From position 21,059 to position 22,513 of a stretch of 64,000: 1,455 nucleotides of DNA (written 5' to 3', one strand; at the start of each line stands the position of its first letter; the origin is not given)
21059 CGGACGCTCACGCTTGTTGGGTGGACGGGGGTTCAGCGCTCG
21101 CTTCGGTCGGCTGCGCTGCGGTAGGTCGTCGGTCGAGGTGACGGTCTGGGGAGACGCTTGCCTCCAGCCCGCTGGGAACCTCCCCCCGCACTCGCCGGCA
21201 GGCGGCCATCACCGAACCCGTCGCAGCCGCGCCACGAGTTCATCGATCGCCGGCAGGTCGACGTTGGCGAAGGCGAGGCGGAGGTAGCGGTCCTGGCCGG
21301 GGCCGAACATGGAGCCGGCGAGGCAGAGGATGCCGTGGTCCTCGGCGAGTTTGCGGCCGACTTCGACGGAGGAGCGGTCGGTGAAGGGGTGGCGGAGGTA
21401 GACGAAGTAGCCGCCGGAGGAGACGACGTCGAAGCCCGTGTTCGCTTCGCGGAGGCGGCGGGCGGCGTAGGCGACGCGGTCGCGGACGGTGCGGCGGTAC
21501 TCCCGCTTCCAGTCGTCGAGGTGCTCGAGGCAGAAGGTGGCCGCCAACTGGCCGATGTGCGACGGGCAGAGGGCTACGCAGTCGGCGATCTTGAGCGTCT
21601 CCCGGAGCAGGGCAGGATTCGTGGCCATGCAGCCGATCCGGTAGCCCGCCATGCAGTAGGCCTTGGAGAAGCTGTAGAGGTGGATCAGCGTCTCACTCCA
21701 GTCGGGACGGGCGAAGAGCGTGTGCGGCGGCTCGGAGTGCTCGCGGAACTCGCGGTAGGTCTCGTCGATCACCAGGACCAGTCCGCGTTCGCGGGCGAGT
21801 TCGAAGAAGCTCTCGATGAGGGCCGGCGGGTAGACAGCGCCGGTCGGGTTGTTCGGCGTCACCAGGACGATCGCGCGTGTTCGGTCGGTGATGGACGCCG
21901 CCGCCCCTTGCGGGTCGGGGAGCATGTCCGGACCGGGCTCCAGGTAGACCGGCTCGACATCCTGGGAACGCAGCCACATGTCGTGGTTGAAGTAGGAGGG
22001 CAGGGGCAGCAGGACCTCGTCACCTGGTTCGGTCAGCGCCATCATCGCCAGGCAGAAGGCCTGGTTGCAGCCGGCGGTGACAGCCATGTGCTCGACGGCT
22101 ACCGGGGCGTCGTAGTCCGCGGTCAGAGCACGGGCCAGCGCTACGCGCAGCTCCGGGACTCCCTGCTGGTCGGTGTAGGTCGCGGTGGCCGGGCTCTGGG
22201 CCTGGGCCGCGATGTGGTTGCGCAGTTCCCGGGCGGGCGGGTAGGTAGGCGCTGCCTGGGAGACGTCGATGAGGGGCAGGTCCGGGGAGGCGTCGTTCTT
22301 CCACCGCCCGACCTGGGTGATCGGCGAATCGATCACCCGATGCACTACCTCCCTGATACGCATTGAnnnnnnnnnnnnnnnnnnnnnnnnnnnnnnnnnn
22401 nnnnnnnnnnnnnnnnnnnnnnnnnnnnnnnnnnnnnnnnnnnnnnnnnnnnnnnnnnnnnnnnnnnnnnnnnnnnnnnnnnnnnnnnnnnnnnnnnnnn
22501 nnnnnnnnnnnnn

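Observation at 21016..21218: About 200-bp element with roughly 36-nt imperfect terminal inverted repeats downstream of two convergent genes (MITE-like or structured RNA)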

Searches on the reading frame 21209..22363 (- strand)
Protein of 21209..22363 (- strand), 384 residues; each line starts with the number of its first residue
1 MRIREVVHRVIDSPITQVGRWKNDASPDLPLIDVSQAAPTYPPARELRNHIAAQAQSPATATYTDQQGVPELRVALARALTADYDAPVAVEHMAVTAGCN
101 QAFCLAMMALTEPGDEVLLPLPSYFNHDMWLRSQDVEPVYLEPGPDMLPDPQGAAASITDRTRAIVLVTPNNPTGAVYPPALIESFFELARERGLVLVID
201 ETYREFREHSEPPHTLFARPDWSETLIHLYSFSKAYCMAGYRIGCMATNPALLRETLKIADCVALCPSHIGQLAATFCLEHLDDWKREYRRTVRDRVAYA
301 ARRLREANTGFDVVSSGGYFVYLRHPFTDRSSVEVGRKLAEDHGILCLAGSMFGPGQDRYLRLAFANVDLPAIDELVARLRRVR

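Call 11: search_protein_families(library=pfam, proteins=[window:21209-22363:-])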
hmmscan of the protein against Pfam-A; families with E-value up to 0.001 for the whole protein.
window:21209-22363:- (384 aa): 3 families
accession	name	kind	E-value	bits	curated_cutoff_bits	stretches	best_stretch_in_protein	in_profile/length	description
PF00155.27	Aminotran_1_2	-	2.1e-47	162.5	19.7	1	35-380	7-361/361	Aminotransferase class I and II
PF01041.23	DegT_DnrJ_EryC1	-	2.5e-07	30.7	19.8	1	88-200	37-145/360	DegT/DnrJ/EryC1/StrS aminotransferase family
PF01053.26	Cys_Met_Meta_PP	-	0.00038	19.6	27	1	93-203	71-176/381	Cys/Met metabolism PLP-dependent enzyme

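Call 13: find_encoding_contigs(protein=window:21209-22363:-, flank=3000, max_places=6)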
Protein window:21209-22363:- (384 aa): no gene with exactly this product is on record in the collection.

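Call 14: find_homologous_proteins(query=window:21209-22363:-, max_evalue=1e-60)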
Query window:21209-22363:- (384 aa): 6609 proteins with E <= 1e-60 among 8000 candidates; the best 120 are listed.
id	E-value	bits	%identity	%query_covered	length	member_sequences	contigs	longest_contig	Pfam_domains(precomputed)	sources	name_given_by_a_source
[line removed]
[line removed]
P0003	1.6e-245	833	94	100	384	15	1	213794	PF00155.28,PF01041.24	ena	-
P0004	1.2e-241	820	93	100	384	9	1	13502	PF00155.28,PF01041.24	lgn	-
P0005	8.5e-237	804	92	98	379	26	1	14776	PF00155.28,PF01041.24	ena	-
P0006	6.9e-233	791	91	98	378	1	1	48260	PF00155.28,PF01041.24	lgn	-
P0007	2.2e-232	789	91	97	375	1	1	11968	PF00155.28,PF01041.24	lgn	-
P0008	5.4e-232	788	89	100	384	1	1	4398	PF00155.28,PF01041.24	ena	-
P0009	1.4e-231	787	91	98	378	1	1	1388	PF00155.28,PF01041.24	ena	-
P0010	1.5e-230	783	89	100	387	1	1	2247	PF00155.28,PF01041.24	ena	-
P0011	2.7e-230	782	88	100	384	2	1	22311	PF00155.28,PF01053.27,PF01041.24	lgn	-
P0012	3.7e-229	779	90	98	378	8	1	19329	PF00155.28,PF01041.24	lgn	-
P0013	6.2e-229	778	90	98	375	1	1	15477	PF00155.28,PF01041.24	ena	-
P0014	5.6e-228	775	88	98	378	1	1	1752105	PF00155.28,PF01041.24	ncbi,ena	-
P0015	8.0e-228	774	88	98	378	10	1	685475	PF00155.28,PF01041.24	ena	-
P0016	2.4e-227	773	88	99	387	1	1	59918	PF00155.28,PF01041.24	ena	-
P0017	4.7e-227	772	87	100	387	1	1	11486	PF00155.28,PF01041.24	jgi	jgi:hypothetical protein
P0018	4.9e-227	772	89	98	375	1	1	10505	PF00155.28,PF01041.24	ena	-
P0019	1.3e-226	770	88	98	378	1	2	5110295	PF00155.28,PF01041.24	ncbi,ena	-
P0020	1.5e-226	770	90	97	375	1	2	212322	PF00155.28,PF01041.24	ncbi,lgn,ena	-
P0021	1.6e-226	770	88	98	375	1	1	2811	PF00155.28,PF01041.24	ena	-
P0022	4.9e-226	768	88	97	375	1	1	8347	PF00155.28,PF01041.24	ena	-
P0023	7.4e-226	768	88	98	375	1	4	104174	PF00155.28,PF01041.24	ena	-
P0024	1.9e-225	766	86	100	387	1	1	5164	PF00155.28,PF01053.27,PF01041.24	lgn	-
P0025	2.6e-225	766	88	98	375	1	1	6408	PF00155.28,PF01041.24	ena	-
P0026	1.1e-224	764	88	97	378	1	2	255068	PF00155.28,PF01041.24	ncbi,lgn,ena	-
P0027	1.2e-224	764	88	97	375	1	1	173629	PF00155.28,PF01041.24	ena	-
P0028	2.4e-224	763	87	97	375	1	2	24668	PF00155.28,PF01041.24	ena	-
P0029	8.2e-224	761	86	98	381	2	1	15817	PF00155.28,PF01041.24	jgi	jgi:hypothetical protein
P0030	1.2e-223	761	87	98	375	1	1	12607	PF00155.28,PF01041.24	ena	-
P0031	1.7e-223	760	85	100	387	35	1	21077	PF00155.28,PF01041.24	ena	-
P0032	3.1e-223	759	86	98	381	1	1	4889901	PF00155.28,PF01041.24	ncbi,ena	-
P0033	3.6e-223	759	87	97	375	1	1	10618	PF00155.28,PF01053.27,PF01041.24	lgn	-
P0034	1.9e-222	757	85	98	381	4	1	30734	PF00155.28,PF01041.24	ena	-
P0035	1.1e-221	754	86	97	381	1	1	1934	PF00155.28,PF01041.24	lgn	-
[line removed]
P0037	4.1e-221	752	86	98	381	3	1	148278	PF00155.28,PF01041.24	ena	-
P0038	4.5e-221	752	86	98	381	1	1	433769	PF00155.28,PF01041.24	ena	-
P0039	4.5e-221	752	86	97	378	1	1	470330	PF00155.28,PF01041.24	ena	-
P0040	1.6e-219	747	84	100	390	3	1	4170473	PF00155.28,PF01041.24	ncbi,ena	-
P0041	2.8e-219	746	84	100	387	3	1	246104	PF00155.28,PF01041.24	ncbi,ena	-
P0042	4.9e-219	745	85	97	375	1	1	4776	PF00155.28,PF01053.27,PF01041.24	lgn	-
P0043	5.6e-219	745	85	97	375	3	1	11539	PF00155.28,PF01053.27,PF01041.24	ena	-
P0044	3.8e-218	742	86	97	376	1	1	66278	PF00155.28,PF01041.24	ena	-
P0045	1.2e-217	741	84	98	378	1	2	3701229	PF00155.28,PF01041.24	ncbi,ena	-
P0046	2.3e-217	740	84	98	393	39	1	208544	PF00155.28,PF01041.24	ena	-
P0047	8.7e-217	738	84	100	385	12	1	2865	PF00155.28,PF01212.28,PF01041.24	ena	-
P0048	1.6e-216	737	83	100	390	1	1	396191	PF00155.28,PF01212.28,PF01041.24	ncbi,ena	-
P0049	1.8e-216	737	84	97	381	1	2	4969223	PF00155.28,PF01041.24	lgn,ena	-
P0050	6.9e-216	735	85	97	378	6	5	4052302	PF00155.28,PF01041.24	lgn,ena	-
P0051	1.5e-215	734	85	98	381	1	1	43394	PF00155.28,PF01041.24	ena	-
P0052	1.6e-215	734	83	100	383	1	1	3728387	PF00155.28,PF01041.24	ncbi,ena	-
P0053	5.1e-215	732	83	100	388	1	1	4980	PF00155.28,PF01041.24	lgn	-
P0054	1.0e-212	725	84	98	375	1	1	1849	PF00155.28,PF01041.24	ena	-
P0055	3.1e-211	720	83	98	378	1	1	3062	PF00155.28,PF01212.28,PF01041.24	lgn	-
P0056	9.9e-200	682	77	100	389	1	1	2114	PF00155.28,PF01041.24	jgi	-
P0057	1.2e-173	596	68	100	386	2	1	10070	PF00155.28,PF01212.28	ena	-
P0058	9.6e-159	547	84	74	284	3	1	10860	PF00155.28,PF01212.28,PF01053.27,PF01041.24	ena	-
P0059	4.8e-138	479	56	99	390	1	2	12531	PF00155.28,PF01041.24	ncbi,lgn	-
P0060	9.3e-132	458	55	99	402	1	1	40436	PF00155.28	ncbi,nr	ncbi:MAG TPA: aminotransferase [Thermoanaerobaculia bacterium]|nr:aminotransferase [Thermoanaerobacu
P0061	1.4e-127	444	51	100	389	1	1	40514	PF00155.28,PF01041.24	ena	-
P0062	6.6e-127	442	54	99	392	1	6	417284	PF00155.28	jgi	jgi:aspartate/methionine/tyrosine aminotransferase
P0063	3.5e-126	440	53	99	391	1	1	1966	PF00155.28,PF01041.24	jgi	-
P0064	8.8e-126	438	52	99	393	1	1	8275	PF00155.28,PF01212.28,PF01041.24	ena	-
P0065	1.1e-125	438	52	99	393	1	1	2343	PF00155.28,PF01041.24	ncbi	-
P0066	1.4e-125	438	52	99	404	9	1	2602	PF00155.28,PF01041.24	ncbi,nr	ncbi:MAG: aminotransferase [Alphaproteobacteria bacterium]|nr:aminotransferase [Alphaproteobacteria 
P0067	7.6e-125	435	52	99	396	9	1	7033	PF00155.28,PF01041.24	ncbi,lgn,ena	-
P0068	1.0e-124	435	52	99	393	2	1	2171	PF00155.28,PF01041.24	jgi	jgi:aspartate/methionine/tyrosine aminotransferase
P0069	2.0e-124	434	52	98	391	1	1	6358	PF00155.28,PF01053.27,PF01041.24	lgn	-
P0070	3.0e-124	433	52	99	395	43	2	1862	PF00155.28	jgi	jgi:aspartate/methionine/tyrosine aminotransferase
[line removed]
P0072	3.2e-123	430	48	99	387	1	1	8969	PF00155.28,PF01041.24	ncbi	-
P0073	3.4e-123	430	51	99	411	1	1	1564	PF00155.28,PF01041.24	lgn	-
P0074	3.9e-123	430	52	99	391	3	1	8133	PF00155.28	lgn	-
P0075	4.4e-123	430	51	99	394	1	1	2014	PF00155.28,PF01041.24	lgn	-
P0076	8.1e-123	429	52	98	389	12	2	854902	PF00155.28,PF01053.27,PF01041.24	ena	-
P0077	9.0e-123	429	50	99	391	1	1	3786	PF00155.28,PF01041.24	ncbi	-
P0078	1.2e-122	428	52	94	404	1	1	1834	PF00155.28,PF01212.28,PF01053.27,PF01041.24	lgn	-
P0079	1.7e-122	428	52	99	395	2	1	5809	PF00155.28,PF01041.24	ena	-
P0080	1.8e-122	428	53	97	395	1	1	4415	PF00155.28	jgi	jgi:aspartate/methionine/tyrosine aminotransferase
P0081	2.6e-122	427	52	99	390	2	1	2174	PF00155.28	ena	-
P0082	2.8e-122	427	52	97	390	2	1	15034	PF00155.28,PF01041.24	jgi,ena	-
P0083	2.8e-122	427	53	99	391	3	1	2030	PF00155.28,PF01041.24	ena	-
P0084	2.8e-122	427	52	98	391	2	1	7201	PF00155.28,PF01053.27,PF01041.24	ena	-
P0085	3.0e-122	427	51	99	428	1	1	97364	PF00155.28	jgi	jgi:aspartate/methionine/tyrosine aminotransferase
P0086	5.6e-122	426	51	99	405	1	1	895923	PF00155.28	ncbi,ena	-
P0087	6.4e-122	426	51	100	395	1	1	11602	PF00155.28,PF01041.24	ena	-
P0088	8.5e-122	425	52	99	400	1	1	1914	PF00155.28,PF12897.14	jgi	jgi:aspartate/methionine/tyrosine aminotransferase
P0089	8.5e-122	425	51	99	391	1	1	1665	PF00155.28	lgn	-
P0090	9.5e-122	425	51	98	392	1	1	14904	PF00155.28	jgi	-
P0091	1.9e-121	424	52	98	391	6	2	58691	PF00155.28,PF01053.27,PF01041.24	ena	-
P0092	2.1e-121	424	52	98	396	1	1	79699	PF00155.28,PF01053.27,PF01041.24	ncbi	-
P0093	2.6e-121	424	51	99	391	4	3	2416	PF00155.28,PF01041.24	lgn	-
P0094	2.8e-121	424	50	99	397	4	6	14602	PF00155.28,PF01041.24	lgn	-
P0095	3.0e-121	424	52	99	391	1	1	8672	PF00155.28,PF01041.24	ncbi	-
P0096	4.2e-121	423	51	98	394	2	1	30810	PF00155.28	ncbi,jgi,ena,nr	ncbi:MAG: aminotransferase [Alphaproteobacteria bacterium]|nr:aminotransferase [Alphaproteobacteria 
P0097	5.0e-121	423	52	100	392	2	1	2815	PF00155.28,PF01053.27,PF01041.24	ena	-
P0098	5.9e-121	423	51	99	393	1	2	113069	PF00155.28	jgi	jgi:aspartate/methionine/tyrosine aminotransferase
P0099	6.6e-121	422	51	98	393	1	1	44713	PF00155.28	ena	-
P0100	6.6e-121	422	53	98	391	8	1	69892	PF00155.28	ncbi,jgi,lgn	-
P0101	7.6e-121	422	52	99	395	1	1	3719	PF00155.28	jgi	jgi:aspartate/methionine/tyrosine aminotransferase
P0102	8.6e-121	422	54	91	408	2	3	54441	PF00155.28,PF01041.24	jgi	-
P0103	1.0e-120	422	51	99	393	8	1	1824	PF00155.28,PF01041.24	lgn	-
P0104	1.1e-120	422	52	99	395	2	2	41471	PF00155.28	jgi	jgi:aspartate/methionine/tyrosine aminotransferase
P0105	1.4e-120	421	49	99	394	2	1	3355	PF00155.28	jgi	-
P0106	1.5e-120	421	51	96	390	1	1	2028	PF00155.28,PF01053.27,PF01041.24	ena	-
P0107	1.6e-120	421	51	99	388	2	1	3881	PF00155.28,PF01041.24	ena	-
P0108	1.7e-120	421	53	97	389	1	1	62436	PF00155.28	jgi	-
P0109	2.5e-120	421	51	99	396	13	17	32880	PF00155.28,PF12897.14,PF01053.27,PF01041.24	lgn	-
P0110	2.5e-120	421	53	99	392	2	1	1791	PF00155.28,PF01212.28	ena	-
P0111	2.8e-120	420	52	99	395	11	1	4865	PF00155.28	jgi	-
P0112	2.9e-120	420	51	98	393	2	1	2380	PF00155.28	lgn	-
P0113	3.0e-120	420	52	98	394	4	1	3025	PF00155.28,PF01041.24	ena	-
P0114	5.0e-120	420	53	97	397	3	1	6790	PF00155.28,PF01212.28,PF01053.27,PF01041.24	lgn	-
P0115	5.8e-120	419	52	97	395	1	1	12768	PF00155.28,PF01041.24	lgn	-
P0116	6.2e-120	419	52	99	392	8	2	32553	PF00155.28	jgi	jgi:aspartate/methionine/tyrosine aminotransferase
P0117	7.1e-120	419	50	99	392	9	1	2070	PF00155.28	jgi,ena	-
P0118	7.1e-120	419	51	98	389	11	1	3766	PF00155.28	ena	-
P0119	7.2e-120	419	52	99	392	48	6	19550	PF00155.28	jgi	jgi:aspartate/methionine/tyrosine aminotransferase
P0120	7.3e-120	419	51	94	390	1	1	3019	PF00155.28,PF01053.27,PF01041.24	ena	-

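Call 15: find_encoding_contigs(protein=P0002, flank=2500, max_places=2)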
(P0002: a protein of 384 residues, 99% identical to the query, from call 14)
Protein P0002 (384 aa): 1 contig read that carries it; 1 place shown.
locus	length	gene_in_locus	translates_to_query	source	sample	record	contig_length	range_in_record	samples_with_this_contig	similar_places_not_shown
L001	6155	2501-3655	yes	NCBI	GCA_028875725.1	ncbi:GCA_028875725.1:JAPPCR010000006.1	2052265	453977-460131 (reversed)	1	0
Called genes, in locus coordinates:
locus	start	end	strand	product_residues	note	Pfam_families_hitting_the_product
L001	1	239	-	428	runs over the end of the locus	PF03562:MltA, PF06725:3D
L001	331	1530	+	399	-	PF13439:Glyco_transf_4, PF13579:Glyco_trans_4_4, PF20706:GT4-conflict, PF00534:Glycos_transf_1, PF13692:Glyco_trans_1_4, PF13524:Glyco_trans_1_2 (weak)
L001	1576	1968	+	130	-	PF19662:DUF6165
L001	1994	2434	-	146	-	PF00903:Glyoxalase, PF13669:Glyoxalase_4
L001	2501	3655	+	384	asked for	PF00155:Aminotran_1_2, PF01041:DegT_DnrJ_EryC1 (weak)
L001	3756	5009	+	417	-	-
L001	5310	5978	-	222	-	PF00149:Metallophos, PF12850:Metallophos_2, PF14582:Metallophos_3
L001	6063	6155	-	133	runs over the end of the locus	-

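Call 16: find_encoding_contigs(protein=P0003, flank=2500, max_places=2)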
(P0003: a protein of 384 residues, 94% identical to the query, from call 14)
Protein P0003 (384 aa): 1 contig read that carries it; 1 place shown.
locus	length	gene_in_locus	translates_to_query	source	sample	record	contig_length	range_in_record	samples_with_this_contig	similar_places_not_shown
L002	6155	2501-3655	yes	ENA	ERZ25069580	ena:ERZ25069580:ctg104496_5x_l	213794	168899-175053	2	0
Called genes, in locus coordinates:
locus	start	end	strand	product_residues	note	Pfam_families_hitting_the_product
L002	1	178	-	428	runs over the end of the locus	PF03562:MltA, PF06725:3D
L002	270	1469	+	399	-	PF13439:Glyco_transf_4, PF13524:Glyco_trans_1_2 (faint), PF13579:Glyco_trans_4_4, PF20706:GT4-conflict, PF00534:Glycos_transf_1, PF13692:Glyco_trans_1_4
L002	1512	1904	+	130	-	PF19662:DUF6165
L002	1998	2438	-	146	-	PF00903:Glyoxalase, PF13669:Glyoxalase_4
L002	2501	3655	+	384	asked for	PF00155:Aminotran_1_2, PF01041:DegT_DnrJ_EryC1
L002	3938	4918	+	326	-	-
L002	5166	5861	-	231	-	PF00149:Metallophos, PF12850:Metallophos_2, PF14582:Metallophos_3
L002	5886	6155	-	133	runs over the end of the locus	-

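Call 17: find_encoding_contigs(protein=P0014, flank=2500, max_places=2)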
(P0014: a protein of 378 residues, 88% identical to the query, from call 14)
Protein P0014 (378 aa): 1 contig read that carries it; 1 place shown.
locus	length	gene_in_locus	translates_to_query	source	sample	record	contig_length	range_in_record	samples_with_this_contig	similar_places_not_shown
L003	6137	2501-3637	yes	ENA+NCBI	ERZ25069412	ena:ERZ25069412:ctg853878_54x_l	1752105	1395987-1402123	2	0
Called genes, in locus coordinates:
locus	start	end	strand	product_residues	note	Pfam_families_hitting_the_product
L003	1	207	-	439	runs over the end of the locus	PF03562:MltA, PF06725:3D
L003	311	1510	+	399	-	PF13439:Glyco_transf_4, PF13579:Glyco_trans_4_4, PF20706:GT4-conflict, PF00534:Glycos_transf_1, PF13692:Glyco_trans_1_4, PF13524:Glyco_trans_1_2 (weak)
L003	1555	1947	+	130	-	PF19662:DUF6165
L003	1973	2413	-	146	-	PF00903:Glyoxalase, PF13669:Glyoxalase_4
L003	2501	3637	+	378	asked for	PF00155:Aminotran_1_2, PF01041:DegT_DnrJ_EryC1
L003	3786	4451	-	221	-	PF00149:Metallophos, PF12850:Metallophos_2, PF14582:Metallophos_3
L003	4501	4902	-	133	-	-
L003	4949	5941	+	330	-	PF00753:Lactamase_B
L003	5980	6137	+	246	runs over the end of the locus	PF00106:adh_short, PF23441:SDR (weak), PF13561:adh_short_C2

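Call 23: search_protein_families(library=pfam, proteins=[L001:3756-5009:+, L002:3938-4918:+], max_evalue=10)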
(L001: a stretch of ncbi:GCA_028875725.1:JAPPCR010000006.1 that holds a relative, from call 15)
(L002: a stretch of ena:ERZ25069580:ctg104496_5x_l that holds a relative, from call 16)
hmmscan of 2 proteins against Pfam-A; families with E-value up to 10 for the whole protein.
L001:3756-5009:+ (417 aa): 0 families

L002:3938-4918:+ (326 aa): 0 families

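Call 24: search_protein_families(library=ncbifam, proteins=[L001:3756-5009:+], max_evalue=10)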
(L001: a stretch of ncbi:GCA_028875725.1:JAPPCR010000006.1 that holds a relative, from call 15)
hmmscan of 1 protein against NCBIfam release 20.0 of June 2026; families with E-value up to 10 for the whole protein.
L001:3756-5009:+ (417 aa): 0 families

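Call 25: search_solved_structures(query=L001:3756-5009:+, max_evalue=10)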
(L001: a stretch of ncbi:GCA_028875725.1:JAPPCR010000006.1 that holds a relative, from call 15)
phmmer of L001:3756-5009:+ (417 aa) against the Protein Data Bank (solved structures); distinct sequences matched with E-value up to 10: 3.
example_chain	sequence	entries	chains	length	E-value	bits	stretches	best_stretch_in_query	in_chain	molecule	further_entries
1ubd_C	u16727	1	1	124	1.5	10.7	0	362-385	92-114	PROTEIN (YY1 ZINC FINGER DOMAIN)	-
2gli_A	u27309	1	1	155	3.1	9.7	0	354-377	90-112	PROTEIN (FIVE-FINGER GLI)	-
2rpc_A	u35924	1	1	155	3.8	9.4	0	358-378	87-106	Zinc finger protein ZIC 3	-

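Call 47: search_protein_families(library=padloc, proteins=[L001:3756-5009:+], max_evalue=1)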
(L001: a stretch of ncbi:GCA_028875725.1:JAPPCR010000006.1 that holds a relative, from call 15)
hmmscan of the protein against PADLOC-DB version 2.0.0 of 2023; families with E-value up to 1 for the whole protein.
L001:3756-5009:+ (417 aa): 0 families

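Call 52: find_encoding_contigs(protein=P0019, flank=2500, max_places=1)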
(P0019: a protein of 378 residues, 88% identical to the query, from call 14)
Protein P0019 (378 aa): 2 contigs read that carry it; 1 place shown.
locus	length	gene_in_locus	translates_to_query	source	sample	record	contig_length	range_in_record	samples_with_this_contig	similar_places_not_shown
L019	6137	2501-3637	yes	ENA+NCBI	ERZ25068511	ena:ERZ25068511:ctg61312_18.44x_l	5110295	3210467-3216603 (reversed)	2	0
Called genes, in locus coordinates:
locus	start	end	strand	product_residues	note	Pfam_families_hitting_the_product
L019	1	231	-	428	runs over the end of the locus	PF03562:MltA, PF06725:3D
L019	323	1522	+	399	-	PF13439:Glyco_transf_4, PF13579:Glyco_trans_4_4, PF20706:GT4-conflict, PF00534:Glycos_transf_1, PF13692:Glyco_trans_1_4, PF13524:Glyco_trans_1_2 (weak)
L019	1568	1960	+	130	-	PF19662:DUF6165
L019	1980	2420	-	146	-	PF00903:Glyoxalase, PF13669:Glyoxalase_4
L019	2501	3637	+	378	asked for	PF00155:Aminotran_1_2, PF01041:DegT_DnrJ_EryC1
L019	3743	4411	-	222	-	PF00149:Metallophos, PF12850:Metallophos_2, PF14582:Metallophos_3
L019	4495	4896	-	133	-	-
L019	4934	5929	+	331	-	PF00753:Lactamase_B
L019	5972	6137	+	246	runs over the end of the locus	PF00106:adh_short, PF23441:SDR, PF13561:adh_short_C2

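Call 53: find_encoding_contigs(protein=P0040, flank=2500, max_places=1)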
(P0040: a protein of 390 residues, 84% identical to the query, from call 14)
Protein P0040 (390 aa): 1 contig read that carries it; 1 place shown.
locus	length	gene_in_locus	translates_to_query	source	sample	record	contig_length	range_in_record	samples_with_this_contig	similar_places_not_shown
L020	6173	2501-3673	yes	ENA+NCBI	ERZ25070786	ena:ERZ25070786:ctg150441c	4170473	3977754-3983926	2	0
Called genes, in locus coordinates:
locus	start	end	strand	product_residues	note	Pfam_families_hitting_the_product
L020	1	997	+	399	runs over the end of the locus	PF13439:Glyco_transf_4, PF13579:Glyco_trans_4_4, PF20706:GT4-conflict, PF00534:Glycos_transf_1, PF13692:Glyco_trans_1_4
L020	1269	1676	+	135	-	PF19662:DUF6165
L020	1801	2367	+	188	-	-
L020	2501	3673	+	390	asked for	PF00155:Aminotran_1_2, PF01041:DegT_DnrJ_EryC1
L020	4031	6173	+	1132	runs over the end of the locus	PF27201:YjiT_N, PF27205:YjiT_2nd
